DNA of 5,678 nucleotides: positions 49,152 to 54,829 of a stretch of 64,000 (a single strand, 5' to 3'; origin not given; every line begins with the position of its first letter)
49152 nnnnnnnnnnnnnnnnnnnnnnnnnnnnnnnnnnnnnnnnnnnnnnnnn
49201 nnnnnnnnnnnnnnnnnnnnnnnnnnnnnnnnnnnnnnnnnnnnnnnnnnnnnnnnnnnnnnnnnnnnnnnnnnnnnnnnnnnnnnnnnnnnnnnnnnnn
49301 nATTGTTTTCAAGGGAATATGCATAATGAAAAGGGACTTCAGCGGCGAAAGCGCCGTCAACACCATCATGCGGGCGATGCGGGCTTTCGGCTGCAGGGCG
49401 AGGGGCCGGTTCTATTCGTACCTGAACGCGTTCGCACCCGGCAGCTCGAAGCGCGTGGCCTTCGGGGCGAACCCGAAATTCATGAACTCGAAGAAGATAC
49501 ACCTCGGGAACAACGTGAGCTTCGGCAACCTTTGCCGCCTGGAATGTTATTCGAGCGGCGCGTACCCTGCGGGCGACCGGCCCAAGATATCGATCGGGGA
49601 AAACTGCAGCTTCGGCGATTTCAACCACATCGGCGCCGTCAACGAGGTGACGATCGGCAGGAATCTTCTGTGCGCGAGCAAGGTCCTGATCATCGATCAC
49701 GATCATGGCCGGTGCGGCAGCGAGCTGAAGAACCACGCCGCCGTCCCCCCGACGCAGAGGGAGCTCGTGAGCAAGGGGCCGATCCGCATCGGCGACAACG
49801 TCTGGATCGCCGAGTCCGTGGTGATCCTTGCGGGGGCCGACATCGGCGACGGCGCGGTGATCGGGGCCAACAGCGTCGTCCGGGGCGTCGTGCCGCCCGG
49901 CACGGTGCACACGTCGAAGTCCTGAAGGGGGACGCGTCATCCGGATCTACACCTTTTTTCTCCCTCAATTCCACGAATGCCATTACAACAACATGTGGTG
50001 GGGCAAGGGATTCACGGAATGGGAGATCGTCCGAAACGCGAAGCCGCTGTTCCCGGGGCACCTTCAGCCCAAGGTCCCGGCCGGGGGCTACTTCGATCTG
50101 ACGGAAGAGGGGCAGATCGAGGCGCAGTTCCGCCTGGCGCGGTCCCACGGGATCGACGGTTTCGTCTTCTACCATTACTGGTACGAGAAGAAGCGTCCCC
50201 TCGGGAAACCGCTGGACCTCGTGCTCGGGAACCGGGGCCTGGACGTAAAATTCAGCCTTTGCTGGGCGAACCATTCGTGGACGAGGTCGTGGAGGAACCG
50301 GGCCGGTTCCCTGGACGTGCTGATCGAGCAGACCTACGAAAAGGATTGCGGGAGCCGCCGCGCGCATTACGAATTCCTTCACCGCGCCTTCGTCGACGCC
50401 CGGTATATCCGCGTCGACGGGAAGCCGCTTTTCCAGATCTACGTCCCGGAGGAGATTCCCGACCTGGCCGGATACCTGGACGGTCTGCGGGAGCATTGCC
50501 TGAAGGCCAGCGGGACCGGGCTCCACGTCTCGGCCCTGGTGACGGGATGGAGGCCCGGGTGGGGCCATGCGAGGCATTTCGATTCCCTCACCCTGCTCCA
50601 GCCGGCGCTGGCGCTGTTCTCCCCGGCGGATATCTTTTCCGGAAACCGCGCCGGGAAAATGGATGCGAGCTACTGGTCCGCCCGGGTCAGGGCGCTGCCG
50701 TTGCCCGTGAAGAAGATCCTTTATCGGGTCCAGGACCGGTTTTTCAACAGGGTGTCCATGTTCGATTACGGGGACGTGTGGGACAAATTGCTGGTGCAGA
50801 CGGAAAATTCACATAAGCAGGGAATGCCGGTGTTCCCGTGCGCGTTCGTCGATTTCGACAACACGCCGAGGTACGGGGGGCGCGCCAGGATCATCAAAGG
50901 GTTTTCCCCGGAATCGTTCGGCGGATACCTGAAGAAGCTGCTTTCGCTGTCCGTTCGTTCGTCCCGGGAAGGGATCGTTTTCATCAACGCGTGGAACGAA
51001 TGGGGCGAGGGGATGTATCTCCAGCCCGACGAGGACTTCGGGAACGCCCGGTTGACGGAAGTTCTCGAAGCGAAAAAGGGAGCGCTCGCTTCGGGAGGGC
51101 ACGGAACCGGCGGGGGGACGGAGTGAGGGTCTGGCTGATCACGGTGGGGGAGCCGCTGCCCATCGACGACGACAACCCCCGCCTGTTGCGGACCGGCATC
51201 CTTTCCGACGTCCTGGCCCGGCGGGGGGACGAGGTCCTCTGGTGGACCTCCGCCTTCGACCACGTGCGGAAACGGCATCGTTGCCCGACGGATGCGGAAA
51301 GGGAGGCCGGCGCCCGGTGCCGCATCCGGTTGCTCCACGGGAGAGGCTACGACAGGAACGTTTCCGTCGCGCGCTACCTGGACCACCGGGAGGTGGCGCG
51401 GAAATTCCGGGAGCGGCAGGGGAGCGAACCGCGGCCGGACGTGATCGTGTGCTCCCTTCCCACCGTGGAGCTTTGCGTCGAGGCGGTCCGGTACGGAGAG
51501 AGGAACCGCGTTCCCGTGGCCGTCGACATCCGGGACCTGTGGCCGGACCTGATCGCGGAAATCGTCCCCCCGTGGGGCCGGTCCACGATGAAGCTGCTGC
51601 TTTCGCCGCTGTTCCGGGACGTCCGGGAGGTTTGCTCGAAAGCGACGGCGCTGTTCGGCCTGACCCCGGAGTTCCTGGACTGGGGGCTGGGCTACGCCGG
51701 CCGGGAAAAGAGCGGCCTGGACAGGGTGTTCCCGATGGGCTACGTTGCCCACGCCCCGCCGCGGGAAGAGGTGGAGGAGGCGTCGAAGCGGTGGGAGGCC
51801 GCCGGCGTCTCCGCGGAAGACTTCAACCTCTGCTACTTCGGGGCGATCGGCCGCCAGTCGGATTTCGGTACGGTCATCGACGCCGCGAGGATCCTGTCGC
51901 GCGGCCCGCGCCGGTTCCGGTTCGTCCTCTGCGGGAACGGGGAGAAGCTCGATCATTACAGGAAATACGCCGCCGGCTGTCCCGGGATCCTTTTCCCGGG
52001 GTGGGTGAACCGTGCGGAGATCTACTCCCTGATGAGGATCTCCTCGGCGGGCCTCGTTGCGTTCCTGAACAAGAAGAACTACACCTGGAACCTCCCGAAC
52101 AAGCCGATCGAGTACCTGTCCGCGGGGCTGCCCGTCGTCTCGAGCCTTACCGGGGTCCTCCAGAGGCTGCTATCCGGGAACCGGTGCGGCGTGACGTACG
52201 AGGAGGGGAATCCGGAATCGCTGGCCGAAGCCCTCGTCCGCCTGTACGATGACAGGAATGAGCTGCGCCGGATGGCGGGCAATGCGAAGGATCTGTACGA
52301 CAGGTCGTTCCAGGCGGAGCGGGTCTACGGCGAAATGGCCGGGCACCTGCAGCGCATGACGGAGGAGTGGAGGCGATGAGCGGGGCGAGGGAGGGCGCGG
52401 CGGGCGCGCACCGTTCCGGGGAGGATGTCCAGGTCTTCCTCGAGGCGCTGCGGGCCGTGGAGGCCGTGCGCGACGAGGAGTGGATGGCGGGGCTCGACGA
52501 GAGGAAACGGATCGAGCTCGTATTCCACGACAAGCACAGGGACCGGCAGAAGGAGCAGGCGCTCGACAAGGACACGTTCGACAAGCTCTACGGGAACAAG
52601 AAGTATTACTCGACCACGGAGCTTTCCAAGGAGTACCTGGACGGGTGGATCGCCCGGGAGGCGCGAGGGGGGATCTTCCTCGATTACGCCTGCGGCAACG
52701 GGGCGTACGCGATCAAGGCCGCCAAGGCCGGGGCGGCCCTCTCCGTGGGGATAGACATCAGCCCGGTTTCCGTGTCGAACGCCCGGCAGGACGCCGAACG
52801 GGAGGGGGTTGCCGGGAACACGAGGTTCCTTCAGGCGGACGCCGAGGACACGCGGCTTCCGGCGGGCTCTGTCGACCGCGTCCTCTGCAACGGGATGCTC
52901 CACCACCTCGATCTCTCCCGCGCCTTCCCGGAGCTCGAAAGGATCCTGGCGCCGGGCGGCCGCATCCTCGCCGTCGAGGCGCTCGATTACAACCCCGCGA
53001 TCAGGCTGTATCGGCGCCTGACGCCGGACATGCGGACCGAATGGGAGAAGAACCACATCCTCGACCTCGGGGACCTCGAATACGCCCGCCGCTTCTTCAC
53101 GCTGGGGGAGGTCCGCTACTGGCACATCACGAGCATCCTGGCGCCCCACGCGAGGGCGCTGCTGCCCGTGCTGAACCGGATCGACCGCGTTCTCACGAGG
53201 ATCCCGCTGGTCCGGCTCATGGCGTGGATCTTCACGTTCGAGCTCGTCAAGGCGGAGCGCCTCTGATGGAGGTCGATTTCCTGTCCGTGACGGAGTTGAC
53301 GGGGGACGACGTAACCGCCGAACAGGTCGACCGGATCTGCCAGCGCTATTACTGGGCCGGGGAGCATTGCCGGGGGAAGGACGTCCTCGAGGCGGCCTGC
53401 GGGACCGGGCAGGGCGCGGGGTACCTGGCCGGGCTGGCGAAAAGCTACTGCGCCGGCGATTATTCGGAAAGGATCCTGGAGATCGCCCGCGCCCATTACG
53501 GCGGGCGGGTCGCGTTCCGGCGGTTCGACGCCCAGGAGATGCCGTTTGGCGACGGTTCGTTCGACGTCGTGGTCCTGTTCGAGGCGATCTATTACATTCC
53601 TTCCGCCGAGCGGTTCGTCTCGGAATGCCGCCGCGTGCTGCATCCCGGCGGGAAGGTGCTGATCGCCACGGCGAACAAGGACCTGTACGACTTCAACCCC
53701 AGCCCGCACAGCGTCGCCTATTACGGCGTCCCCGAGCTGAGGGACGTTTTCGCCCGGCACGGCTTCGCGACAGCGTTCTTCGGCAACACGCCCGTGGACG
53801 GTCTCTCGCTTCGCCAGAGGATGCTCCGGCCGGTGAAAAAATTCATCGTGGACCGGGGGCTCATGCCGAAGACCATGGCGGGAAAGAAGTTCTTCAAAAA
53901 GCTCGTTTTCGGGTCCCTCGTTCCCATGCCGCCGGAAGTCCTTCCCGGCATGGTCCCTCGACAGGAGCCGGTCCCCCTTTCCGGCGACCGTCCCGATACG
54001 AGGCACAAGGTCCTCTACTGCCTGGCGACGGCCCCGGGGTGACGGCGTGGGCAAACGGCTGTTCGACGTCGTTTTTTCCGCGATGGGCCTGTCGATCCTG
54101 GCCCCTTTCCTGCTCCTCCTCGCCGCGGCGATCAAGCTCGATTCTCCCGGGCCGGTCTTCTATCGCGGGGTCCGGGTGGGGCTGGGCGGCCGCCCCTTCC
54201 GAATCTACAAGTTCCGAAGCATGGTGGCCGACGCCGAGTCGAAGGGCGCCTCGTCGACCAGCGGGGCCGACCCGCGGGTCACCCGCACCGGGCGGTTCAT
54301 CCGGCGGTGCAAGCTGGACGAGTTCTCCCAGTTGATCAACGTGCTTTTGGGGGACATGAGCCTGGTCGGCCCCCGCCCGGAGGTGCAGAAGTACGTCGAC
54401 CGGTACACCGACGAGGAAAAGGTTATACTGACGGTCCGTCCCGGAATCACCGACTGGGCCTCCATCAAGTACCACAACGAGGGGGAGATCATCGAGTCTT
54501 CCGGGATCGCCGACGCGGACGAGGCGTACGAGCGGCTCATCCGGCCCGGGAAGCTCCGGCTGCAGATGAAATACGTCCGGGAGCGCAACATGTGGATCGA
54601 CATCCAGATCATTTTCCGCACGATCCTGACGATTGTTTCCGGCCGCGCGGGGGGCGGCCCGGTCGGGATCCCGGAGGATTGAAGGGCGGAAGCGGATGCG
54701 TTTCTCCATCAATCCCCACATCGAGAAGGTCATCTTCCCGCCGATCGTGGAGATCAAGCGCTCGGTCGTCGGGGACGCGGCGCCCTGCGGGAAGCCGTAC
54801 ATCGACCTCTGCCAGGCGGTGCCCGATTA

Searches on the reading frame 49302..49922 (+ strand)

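Call 17: search_protein_families(library=pfam, proteins=[window:49302-49922:+], max_evalue=0.001)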
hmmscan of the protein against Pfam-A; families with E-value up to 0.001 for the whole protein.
window:49302-49922:+ (207 aa): 2 families
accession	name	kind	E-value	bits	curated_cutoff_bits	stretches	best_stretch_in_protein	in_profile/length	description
PF00132.30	Hexapep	-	3.7e-12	45.8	27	1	161-195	2-36/36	Bacterial transferase hexapeptide (six repeats)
PF14602.12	Hexapep_2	-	7.2e-06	26.1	27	1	160-193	1-32/34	Hexapeptide repeat of succinyl-transferase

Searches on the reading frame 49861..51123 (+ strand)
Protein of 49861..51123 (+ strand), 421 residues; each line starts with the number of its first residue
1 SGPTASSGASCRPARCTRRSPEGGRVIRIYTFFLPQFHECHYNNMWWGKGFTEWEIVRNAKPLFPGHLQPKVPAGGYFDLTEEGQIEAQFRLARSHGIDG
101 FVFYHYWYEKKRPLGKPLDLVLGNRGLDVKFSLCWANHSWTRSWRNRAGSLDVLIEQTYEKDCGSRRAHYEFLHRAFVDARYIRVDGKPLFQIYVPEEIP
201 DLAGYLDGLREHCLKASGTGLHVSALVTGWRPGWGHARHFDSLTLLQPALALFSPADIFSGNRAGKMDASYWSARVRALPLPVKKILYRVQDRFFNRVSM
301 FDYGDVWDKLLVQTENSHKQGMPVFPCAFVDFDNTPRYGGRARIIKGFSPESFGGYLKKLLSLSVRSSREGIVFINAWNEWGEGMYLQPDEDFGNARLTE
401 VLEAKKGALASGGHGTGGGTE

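Call 17: search_protein_families(library=pfam, proteins=[window:49861-51123:+], max_evalue=0.001)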
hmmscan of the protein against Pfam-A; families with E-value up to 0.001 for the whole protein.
window:49861-51123:+ (421 aa): 1 family
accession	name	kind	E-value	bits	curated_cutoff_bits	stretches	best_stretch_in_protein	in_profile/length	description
PF14307.12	Glyco_tran_WbsX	-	3.1e-99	333.2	25.1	1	30-399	2-348/350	Glycosyltransferase WbsX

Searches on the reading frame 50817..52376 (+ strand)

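Call 17: search_protein_families(library=pfam, proteins=[window:50817-52376:+], max_evalue=0.001)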
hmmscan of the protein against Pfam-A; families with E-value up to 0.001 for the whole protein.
window:50817-52376:+ (520 aa): 3 families
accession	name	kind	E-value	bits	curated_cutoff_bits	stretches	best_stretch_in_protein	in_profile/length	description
PF13692.12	Glyco_trans_1_4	-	7e-16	59.2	27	1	337-479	3-142/142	Glycosyl transferases group 1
PF00534.26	Glycos_transf_1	-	2.3e-14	53.8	26.4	1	334-491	14-170/172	Glycosyl transferases group 1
PF13524.12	Glyco_trans_1_2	-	1.6e-08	35.1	25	1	365-502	13-137/144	Glycosyl transferase-like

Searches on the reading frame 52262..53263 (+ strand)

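Call 17: search_protein_families(library=pfam, proteins=[window:52262-53263:+], max_evalue=0.001)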
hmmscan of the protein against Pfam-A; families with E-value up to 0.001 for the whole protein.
window:52262-53263:+ (334 aa): 12 families
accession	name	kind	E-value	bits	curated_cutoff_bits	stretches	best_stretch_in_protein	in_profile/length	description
PF08241.18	Methyltransf_11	-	8e-22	78.1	21.2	1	140-236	1-94/95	Methyltransferase domain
PF13649.12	Methyltransf_25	-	8.4e-21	74.9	27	1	140-233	2-97/97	Methyltransferase domain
PF13847.12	Methyltransf_31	-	1.9e-17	63.8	27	1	138-239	6-111/145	Methyltransferase domain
PF08242.18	Methyltransf_12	-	2.8e-12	47.7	30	1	140-235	1-98/98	Methyltransferase domain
PF06325.19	PrmA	-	7.3e-11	42.5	22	1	117-236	146-257/296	Ribosomal protein L11 methyltransferase (PrmA)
PF01209.24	Ubie_methyltran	-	1.7e-09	37.8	20.1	1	133-240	45-154/233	ubiE/COQ5 methyltransferase family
PF13489.12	Methyltransf_23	-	3.2e-09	37.2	27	1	132-251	19-130/164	Methyltransferase domain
PF05175.20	MTS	-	2e-05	24.7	23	1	135-238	31-139/170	Methyltransferase small domain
PF01170.24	UPF0020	-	2.6e-05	24.4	22.3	1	136-210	29-128/197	RMKL-like, methyltransferase domain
PF02353.26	CMAS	-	6.2e-05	22.9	27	1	136-247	63-174/273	Mycolic acid cyclopropane synthetase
PF03291.22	mRNA_G-N7_MeTrfase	-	9.7e-05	22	26.6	1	92-177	17-103/315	mRNA (guanine-N(7))-methyltransferase domain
PF13578.12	Methyltransf_24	-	0.00071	20.9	26.3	0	145-236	8-101/105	Methyltransferase domain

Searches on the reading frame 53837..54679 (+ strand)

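Call 17: search_protein_families(library=pfam, proteins=[window:53837-54679:+], max_evalue=0.001)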
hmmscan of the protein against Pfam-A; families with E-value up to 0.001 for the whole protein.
window:53837-54679:+ (281 aa): 1 family
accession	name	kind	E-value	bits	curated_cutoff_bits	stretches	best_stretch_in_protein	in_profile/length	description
PF02397.22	Bac_transf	-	7.4e-61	205.2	27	1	73-267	1-178/179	Bacterial sugar transferase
